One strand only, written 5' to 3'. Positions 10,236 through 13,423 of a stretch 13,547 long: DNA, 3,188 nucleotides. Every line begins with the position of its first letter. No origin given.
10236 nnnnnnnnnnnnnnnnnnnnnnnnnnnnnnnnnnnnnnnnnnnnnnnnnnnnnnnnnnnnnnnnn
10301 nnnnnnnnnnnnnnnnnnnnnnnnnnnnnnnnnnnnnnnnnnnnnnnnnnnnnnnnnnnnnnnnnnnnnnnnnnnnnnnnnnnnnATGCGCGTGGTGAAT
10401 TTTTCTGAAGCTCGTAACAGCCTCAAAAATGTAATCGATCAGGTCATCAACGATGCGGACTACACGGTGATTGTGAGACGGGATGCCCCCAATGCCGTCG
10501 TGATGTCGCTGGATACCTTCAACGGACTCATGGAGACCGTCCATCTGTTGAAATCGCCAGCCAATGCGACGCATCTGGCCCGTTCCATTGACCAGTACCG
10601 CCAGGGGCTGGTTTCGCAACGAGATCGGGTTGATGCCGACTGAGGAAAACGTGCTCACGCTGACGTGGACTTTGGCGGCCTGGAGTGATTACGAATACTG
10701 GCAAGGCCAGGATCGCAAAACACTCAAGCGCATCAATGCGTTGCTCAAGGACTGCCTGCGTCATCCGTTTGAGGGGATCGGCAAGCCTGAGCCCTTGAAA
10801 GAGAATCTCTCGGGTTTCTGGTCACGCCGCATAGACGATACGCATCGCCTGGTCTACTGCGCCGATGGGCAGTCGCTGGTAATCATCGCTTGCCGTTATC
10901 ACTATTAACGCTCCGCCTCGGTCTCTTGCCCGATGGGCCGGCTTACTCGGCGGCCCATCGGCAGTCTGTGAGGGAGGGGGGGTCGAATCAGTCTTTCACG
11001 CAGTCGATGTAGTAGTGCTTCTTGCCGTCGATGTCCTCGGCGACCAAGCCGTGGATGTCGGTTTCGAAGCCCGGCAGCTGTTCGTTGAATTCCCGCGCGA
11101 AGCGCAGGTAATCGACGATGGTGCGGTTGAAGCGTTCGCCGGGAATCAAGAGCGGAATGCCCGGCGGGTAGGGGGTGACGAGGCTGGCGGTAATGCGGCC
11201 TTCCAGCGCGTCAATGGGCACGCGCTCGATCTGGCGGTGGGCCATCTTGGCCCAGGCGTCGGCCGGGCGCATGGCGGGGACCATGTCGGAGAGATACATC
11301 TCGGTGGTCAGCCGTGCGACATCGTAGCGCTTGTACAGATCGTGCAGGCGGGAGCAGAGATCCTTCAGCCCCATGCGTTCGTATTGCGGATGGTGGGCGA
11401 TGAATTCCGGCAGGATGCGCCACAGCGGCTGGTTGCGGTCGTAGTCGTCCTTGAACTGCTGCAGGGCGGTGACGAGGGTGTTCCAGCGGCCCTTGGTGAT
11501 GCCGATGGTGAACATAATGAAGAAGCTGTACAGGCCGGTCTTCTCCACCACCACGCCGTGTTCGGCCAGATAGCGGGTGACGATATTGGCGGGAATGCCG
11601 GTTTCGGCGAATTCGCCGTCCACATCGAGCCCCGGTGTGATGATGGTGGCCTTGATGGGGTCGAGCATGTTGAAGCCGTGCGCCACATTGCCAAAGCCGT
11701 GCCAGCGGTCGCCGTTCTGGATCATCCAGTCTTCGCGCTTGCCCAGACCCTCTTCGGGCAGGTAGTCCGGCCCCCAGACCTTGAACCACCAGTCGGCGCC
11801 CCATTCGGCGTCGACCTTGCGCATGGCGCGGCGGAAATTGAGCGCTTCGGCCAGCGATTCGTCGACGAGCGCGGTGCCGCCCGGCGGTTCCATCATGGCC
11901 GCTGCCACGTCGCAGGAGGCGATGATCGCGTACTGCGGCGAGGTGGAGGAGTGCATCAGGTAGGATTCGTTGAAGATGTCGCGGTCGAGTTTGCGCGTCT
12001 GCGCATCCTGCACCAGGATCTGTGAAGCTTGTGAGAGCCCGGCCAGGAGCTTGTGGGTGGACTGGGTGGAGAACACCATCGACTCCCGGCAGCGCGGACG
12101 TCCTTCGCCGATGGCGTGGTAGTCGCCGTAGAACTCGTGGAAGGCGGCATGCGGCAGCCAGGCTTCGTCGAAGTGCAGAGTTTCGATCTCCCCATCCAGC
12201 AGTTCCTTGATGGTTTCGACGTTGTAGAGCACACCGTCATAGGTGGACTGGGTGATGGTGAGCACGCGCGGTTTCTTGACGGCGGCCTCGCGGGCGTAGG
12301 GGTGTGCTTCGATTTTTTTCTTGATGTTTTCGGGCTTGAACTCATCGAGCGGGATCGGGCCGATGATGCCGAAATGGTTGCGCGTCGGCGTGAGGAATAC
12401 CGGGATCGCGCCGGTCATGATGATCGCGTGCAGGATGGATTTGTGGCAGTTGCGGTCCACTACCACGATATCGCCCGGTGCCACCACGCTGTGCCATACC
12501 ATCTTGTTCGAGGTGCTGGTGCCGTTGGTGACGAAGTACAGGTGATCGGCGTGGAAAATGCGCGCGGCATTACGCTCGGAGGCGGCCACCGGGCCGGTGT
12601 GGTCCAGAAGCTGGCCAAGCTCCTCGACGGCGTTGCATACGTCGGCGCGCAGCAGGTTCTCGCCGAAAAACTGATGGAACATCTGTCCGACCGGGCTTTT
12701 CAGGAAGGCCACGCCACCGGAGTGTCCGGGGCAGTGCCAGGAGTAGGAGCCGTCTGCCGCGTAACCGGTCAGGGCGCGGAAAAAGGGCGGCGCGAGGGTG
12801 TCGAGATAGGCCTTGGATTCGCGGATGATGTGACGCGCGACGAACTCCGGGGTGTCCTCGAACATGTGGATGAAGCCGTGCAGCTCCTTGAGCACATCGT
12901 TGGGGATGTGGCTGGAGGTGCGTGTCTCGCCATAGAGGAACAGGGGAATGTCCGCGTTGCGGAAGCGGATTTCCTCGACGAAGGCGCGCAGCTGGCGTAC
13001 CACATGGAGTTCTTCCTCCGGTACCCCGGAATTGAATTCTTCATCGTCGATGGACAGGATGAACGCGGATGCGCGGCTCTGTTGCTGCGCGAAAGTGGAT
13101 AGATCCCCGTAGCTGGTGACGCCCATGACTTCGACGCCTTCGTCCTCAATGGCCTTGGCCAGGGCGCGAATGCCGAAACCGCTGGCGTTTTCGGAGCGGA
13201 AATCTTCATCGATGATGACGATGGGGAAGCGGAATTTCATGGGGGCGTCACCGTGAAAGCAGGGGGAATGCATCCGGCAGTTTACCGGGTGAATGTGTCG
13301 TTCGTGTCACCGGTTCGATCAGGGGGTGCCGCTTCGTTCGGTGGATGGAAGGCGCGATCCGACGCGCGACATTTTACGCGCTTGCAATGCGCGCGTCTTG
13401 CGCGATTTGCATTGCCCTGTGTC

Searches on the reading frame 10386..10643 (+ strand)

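Call 44: search_protein_families(library=pfam, proteins=[window:10386-10643:+], max_evalue=0.001)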
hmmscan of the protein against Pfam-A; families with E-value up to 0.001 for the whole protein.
window:10386-10643:+ (85 aa): 2 families
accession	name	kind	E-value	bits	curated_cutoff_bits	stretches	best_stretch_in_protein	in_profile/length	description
PF02604.26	PhdYeFM_antitox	-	6e-21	74.4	29.8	1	1-74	1-74/74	Antitoxin Phd_YefM, type II toxin-antitoxin system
PF12910.14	PHD_like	-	0.00071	20.1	27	1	2-53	3-55/141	Antitoxin of toxin-antitoxin, RelE / RelB, TA system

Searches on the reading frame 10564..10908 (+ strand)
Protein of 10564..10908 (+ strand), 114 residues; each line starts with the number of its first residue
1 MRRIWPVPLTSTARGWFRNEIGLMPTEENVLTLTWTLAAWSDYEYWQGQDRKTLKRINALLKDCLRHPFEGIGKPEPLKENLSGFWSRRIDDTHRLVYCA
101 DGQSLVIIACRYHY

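Call 44: search_protein_families(library=pfam, proteins=[window:10564-10908:+], max_evalue=0.001)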
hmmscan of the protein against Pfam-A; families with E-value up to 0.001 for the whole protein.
window:10564-10908:+ (114 aa): 1 family
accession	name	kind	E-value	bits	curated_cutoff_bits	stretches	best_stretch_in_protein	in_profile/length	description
PF06769.20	YoeB_toxin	-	1.1e-39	134.8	27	1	35-114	1-80/80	YoeB-like toxin of bacterial type II toxin-antitoxin system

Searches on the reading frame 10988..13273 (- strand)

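Call 43: search_protein_families(library=pfam, proteins=[window:10988-13273:-], max_evalue=0.001)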
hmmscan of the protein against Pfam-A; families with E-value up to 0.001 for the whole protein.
window:10988-13273:- (761 aa): 3 families
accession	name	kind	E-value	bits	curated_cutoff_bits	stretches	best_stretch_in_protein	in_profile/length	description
PF01276.26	OKR_DC_1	-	1.5e-148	495.4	27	1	162-594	1-415/417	Orn/Lys/Arg decarboxylase, major domain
PF03711.20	OKR_DC_1_C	-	4.3e-48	163.4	24.2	1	621-746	1-130/132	Orn/Lys/Arg decarboxylase, C-terminal domain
PF03709.21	OKR_DC_1_N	-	2.7e-32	111.8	29.3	1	32-156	3-111/111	Orn/Lys/Arg decarboxylase, N-terminal domain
